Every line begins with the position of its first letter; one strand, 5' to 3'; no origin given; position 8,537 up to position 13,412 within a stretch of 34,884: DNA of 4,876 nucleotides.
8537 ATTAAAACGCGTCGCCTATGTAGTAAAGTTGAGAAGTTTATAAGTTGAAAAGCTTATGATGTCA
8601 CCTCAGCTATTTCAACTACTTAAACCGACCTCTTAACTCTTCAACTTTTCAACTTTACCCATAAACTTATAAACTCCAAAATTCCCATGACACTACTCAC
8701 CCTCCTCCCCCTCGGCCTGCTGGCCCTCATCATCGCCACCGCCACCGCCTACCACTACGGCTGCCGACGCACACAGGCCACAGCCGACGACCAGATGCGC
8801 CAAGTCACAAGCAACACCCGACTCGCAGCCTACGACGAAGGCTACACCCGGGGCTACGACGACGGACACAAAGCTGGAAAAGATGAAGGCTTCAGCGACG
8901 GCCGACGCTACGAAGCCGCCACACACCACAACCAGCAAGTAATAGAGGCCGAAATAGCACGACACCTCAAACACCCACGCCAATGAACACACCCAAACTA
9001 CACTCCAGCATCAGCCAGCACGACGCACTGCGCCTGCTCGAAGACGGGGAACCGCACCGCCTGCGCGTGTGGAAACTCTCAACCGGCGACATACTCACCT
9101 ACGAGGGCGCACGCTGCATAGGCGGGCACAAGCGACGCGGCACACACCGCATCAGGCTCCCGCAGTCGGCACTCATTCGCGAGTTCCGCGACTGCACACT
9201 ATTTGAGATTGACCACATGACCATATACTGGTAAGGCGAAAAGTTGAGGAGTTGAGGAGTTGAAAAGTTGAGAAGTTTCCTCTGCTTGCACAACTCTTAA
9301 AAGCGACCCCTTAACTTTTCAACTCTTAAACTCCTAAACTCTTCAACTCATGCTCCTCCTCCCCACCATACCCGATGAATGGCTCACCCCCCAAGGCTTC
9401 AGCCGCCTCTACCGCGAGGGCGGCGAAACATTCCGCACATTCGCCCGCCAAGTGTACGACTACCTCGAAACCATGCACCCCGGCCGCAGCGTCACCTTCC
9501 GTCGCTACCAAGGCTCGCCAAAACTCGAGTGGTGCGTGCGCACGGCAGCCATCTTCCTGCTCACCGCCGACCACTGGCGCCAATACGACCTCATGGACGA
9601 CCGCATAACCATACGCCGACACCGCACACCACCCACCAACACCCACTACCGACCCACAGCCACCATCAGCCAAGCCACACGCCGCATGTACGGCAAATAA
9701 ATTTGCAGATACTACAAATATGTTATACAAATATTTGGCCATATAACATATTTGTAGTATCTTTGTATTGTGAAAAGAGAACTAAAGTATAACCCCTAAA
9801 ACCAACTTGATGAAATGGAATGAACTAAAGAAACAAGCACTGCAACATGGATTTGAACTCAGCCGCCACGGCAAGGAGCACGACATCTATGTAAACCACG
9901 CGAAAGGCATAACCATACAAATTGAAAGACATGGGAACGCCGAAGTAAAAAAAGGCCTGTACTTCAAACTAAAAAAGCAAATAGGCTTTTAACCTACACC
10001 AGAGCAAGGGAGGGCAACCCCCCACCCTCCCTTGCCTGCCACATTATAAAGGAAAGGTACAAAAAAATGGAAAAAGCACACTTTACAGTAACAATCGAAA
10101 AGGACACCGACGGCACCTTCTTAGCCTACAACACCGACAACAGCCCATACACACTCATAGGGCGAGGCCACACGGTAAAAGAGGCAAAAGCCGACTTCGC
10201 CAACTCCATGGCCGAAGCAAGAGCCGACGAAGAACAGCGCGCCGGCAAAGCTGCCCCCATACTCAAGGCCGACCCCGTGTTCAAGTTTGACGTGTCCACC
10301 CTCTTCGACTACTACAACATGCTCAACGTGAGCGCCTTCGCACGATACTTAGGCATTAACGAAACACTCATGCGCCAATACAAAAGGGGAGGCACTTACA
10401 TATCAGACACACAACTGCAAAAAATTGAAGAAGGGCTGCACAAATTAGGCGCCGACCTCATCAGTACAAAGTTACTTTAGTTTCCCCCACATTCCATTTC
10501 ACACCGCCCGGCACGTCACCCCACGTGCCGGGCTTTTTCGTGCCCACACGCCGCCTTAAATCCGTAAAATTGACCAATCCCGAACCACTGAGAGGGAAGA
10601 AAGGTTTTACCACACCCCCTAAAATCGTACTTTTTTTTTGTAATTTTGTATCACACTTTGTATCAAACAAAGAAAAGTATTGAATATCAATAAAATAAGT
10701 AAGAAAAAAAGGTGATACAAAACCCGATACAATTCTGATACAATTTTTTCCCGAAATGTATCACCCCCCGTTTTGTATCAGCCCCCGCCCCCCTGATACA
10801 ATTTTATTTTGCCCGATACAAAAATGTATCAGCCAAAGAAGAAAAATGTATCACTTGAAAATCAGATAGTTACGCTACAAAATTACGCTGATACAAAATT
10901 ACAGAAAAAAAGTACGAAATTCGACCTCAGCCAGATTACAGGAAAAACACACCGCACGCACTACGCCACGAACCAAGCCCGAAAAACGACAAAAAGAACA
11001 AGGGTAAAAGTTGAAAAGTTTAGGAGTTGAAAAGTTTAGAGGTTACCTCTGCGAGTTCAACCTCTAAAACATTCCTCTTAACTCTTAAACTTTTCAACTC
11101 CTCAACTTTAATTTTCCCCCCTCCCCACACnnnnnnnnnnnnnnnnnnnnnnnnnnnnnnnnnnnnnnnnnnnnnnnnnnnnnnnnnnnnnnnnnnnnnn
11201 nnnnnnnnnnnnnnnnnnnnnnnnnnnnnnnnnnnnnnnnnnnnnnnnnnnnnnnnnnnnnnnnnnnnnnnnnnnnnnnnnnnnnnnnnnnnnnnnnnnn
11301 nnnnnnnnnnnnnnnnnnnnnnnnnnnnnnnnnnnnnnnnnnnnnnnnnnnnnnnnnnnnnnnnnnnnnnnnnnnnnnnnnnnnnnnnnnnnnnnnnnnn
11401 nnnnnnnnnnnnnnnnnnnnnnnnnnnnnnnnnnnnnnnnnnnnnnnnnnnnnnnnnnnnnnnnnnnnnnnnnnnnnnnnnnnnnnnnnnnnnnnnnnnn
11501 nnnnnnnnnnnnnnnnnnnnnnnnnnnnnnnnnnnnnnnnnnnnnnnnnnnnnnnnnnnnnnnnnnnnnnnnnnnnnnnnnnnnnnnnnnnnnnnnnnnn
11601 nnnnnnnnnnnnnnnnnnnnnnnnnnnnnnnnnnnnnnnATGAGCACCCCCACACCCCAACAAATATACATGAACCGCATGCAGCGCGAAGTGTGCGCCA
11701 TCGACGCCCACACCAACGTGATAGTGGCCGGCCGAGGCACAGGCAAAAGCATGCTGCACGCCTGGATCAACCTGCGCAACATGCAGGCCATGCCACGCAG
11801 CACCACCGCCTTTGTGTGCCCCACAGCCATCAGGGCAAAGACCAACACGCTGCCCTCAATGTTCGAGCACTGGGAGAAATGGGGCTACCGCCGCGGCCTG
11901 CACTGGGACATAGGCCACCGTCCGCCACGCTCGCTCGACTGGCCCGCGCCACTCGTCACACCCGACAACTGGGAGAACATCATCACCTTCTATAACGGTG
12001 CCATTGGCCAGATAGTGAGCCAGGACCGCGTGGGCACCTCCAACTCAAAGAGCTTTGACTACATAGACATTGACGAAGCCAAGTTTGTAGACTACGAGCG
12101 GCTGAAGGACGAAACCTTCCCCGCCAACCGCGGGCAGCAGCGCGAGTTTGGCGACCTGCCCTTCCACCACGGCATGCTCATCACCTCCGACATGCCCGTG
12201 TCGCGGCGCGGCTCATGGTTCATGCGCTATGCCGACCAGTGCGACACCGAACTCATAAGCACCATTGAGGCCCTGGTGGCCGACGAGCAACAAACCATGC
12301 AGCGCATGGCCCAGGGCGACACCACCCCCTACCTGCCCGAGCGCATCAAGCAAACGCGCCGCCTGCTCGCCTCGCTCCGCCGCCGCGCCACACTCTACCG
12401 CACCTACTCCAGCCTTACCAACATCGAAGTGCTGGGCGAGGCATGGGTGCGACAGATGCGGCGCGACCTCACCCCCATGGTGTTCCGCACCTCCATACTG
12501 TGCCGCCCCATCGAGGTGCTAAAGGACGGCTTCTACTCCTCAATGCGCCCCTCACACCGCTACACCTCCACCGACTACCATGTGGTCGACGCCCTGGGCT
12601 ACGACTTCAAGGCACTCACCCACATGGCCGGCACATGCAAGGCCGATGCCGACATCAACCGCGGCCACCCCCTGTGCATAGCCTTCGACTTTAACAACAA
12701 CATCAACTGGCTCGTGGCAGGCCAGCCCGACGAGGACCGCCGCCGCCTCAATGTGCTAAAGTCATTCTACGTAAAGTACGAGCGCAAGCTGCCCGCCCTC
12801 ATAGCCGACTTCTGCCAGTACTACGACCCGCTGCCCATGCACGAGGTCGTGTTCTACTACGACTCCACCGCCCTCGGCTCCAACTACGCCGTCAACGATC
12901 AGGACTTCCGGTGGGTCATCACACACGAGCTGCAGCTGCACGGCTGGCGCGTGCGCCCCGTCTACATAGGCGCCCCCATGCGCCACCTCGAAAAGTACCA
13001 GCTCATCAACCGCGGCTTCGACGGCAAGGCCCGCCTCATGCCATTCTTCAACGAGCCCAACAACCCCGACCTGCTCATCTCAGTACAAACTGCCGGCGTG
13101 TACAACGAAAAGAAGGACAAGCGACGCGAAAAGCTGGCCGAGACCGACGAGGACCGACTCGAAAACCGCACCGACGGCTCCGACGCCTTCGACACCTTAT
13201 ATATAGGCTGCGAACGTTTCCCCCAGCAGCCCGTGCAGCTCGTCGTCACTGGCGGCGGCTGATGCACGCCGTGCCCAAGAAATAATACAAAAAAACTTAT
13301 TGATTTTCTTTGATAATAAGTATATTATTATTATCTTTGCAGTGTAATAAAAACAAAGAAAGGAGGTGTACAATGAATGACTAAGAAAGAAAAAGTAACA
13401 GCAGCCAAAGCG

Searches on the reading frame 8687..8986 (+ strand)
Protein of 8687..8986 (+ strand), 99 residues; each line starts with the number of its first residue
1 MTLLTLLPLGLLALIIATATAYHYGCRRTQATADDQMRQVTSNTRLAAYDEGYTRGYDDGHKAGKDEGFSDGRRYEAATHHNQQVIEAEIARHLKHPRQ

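Call 44: search_protein_families(library=phrogs, proteins=[window:8687-8986:+], max_evalue=0.001)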
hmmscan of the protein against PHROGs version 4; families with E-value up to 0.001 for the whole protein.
window:8687-8986:+ (99 aa): 2 families
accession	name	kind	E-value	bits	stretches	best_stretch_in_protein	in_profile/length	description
phrog_4785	-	unknown function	0.00021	22.7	1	48-74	62-88/94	-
phrog_22463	-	unknown function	0.00068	20.9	1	43-87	3-45/117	-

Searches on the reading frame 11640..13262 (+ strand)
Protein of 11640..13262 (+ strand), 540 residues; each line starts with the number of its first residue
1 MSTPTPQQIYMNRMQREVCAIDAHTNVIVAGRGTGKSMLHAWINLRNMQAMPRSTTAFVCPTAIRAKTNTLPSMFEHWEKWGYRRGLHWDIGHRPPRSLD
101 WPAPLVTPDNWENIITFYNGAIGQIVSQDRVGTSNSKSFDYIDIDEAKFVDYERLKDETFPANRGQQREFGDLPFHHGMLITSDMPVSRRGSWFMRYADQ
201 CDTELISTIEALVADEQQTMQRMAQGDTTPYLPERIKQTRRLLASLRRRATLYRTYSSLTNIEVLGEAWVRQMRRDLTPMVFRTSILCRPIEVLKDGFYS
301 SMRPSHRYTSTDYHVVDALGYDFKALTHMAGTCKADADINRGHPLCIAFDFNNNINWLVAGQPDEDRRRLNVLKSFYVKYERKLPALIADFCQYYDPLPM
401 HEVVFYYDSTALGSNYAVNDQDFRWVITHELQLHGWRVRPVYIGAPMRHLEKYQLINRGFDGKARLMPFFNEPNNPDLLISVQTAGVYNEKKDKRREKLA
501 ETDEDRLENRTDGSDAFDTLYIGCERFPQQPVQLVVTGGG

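Call 7: search_protein_families(library=phrogs, proteins=[window:11640-13262:+], max_evalue=0.001)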
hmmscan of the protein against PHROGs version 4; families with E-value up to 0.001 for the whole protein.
window:11640-13262:+ (540 aa): 1 family
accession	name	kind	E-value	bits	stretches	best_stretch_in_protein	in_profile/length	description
phrog_2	-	head and packaging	8.6e-07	29.1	1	4-452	266-549/807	terminase large subunit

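Call 53: search_dna_similar(query=window:11640-13262:+, collection=phages, mode=protein, max_rows=15)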
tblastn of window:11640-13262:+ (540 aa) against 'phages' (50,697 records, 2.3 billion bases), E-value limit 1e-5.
Records with a match: 39; places in all: 39; records where one place covers at least 80% of the query: 18.
Best place of each record, by identity: <60% 39.
By first word of the organism name: Flavobacterium 13; Porphyromonas 9; Cellulophaga 9; Bacteriophage 3; Microcystis 2; Polaribacter 2; Bacteroides 1.
By host as written in the record: Cellulophaga sp. HaHaR_3_176 9; - 3; Microcystis sp. 2; Polaribacter sp. AHE13PA 2; Flavobacterium sp. LMO6 2; Flavobacterium psychrophilum MH1 2; Flavobacterium psychrophilum T23 2; Flavobacterium psychrophilum A2 2; and 13 more.
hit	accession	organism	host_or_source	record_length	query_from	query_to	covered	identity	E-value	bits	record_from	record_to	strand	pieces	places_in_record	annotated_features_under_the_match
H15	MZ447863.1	Microcystis phage Mea-Yong924-1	Microcystis sp.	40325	6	526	96%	32.8%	4e-74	262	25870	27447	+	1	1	terminase large subunit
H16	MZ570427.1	Microcystis phage Mae-Yong924-2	Microcystis sp.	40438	6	526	96%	32.8%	4e-74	262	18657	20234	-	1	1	terminase large subunit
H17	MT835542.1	Bacteriophage sp.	human fecal samples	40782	10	531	97%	32.6%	1e-74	263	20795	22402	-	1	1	record has no annotation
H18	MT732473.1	Polaribacter phage Leef_1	Polaribacter sp. AHE13PA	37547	2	518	80%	32.0%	1e-20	199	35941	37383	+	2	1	hypothetical protein (x2)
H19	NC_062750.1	Polaribacter phage Leef_1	Polaribacter sp. AHE13PA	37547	2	518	80%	32.0%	1e-20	199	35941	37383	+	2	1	hypothetical protein (x2)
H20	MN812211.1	Flavobacterium phage vB_FspS_laban6-1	Flavobacterium sp. LMO6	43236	28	520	91%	24.8%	4e-22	106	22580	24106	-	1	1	hypothetical protein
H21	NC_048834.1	Flavobacterium phage vB_FspS_laban6-1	Flavobacterium sp. LMO6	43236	28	520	91%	24.8%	4e-22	106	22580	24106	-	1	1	hypothetical protein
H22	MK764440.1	Flavobacterium phage FPSV-F7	Flavobacterium psychrophilum 990512-1/1B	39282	28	468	82%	25.8%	6e-24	112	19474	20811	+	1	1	hypothetical protein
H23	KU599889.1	Flavobacterium phage 1H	Flavobacterium psychrophilum MH1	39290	28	468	82%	25.8%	6e-24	112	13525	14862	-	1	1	hypothetical protein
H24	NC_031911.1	Flavobacterium phage 1H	Flavobacterium psychrophilum MH1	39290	28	468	82%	25.8%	6e-24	112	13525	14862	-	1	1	hypothetical protein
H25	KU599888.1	Flavobacterium phage 23T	Flavobacterium psychrophilum T23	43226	28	468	82%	25.8%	6e-24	112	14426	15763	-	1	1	hypothetical protein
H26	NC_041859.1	Flavobacterium phage 23T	Flavobacterium psychrophilum T23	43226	28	468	82%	25.8%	6e-24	112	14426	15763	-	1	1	hypothetical protein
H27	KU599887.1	Flavobacterium phage 2A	Flavobacterium psychrophilum A2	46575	28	468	82%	25.8%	6e-24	112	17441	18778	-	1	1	hypothetical protein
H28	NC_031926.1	Flavobacterium phage 2A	Flavobacterium psychrophilum A2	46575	28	468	82%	25.8%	6e-24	112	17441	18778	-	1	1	hypothetical protein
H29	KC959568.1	Flavobacterium phage 6H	Flavobacterium psychrophilum strain MH1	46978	28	468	82%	25.8%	6e-24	112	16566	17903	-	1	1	hypothetical protein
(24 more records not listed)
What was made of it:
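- Tried and rejected: Cultured relatives: the nearest large terminase subunit is only 33% identical (call 53), so no annotated model phage is available.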
